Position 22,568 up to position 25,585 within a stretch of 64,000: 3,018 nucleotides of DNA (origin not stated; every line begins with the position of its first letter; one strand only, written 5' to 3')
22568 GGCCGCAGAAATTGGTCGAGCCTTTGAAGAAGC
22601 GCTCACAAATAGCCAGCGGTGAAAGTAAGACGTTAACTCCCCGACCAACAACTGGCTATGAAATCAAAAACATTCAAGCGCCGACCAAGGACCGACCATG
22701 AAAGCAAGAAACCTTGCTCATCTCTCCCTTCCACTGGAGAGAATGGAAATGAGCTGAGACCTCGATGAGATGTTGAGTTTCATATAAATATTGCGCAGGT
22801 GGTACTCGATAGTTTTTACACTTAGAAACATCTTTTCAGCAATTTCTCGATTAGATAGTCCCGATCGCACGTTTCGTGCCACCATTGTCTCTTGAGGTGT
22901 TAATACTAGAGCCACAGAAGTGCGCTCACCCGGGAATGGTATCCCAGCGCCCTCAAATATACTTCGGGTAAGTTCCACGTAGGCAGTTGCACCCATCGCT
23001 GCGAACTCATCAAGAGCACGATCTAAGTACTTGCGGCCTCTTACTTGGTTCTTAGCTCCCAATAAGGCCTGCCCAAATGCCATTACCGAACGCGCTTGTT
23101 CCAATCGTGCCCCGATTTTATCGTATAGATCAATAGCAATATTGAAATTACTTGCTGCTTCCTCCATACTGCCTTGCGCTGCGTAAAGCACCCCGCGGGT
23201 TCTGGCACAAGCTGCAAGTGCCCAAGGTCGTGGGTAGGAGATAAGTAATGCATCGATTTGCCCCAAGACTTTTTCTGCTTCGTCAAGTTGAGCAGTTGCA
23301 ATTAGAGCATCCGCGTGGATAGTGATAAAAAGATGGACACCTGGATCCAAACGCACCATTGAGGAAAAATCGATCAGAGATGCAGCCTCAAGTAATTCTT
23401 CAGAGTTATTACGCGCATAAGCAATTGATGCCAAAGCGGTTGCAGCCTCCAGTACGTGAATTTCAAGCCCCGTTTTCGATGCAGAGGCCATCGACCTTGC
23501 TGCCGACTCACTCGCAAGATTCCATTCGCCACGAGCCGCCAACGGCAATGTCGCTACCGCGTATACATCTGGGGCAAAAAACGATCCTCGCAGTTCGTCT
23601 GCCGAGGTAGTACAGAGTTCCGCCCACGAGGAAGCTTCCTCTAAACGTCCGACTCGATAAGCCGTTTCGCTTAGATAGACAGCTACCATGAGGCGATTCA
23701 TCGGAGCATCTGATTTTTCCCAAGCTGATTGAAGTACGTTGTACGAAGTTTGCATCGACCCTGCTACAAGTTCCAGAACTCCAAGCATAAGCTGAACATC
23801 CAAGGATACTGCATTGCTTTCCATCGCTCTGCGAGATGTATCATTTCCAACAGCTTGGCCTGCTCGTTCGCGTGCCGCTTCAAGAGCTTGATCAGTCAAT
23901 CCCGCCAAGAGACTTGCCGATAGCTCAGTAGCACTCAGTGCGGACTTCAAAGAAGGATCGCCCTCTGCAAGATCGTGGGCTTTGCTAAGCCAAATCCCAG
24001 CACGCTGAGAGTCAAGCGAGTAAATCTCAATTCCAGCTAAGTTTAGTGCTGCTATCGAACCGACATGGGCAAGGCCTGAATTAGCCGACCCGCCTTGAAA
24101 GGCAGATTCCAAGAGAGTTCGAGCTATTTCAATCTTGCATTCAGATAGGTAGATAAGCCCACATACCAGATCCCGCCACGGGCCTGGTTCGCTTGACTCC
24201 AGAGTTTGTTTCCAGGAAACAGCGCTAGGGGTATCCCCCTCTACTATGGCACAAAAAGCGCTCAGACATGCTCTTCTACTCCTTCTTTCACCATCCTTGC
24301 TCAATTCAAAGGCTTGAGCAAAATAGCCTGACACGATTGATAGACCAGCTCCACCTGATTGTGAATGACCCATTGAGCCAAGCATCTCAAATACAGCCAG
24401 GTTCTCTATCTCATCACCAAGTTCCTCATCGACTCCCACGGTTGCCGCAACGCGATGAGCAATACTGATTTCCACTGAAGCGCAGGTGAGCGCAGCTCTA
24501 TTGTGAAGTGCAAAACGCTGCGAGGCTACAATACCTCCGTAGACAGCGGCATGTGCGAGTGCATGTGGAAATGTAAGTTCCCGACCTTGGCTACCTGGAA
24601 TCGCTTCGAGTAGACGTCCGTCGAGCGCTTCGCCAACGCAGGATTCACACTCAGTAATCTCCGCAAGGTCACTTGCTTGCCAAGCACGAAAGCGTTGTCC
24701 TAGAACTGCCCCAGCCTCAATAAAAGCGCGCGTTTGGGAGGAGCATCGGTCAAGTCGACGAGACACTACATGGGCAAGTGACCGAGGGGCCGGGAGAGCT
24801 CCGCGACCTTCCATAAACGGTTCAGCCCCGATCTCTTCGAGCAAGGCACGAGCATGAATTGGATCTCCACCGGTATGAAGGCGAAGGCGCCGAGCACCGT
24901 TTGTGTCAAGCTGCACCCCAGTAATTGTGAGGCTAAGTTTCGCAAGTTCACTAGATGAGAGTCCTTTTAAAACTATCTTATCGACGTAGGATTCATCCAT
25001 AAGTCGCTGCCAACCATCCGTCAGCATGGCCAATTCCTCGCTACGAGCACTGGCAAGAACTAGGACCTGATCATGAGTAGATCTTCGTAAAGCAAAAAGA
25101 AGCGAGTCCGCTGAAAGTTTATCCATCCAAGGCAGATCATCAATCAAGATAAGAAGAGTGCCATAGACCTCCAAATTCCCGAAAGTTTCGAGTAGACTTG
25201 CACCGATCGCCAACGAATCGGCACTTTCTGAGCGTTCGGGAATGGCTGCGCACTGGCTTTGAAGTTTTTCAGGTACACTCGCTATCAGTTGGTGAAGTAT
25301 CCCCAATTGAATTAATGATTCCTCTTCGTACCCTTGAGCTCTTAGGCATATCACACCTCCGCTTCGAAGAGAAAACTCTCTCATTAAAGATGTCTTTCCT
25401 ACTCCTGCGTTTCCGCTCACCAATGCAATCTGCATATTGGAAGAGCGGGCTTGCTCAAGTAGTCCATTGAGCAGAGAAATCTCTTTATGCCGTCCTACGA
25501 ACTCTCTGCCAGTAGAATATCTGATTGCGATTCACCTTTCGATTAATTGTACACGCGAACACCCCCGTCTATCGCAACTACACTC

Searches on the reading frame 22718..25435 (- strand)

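Call 41: search_protein_families(library=pfam, proteins=[window:22718-25435:-], max_evalue=0.001)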
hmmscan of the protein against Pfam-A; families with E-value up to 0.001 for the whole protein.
window:22718-25435:- (905 aa): 2 families
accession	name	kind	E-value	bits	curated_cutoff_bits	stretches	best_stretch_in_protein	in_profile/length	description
PF00196.25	GerE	-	2.1e-16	59.7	23.5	1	844-898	2-56/57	Bacterial regulatory proteins, luxR family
PF13191.12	AAA_16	-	8.5e-10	39.8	32.6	1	3-126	26-166/167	AAA ATPase domain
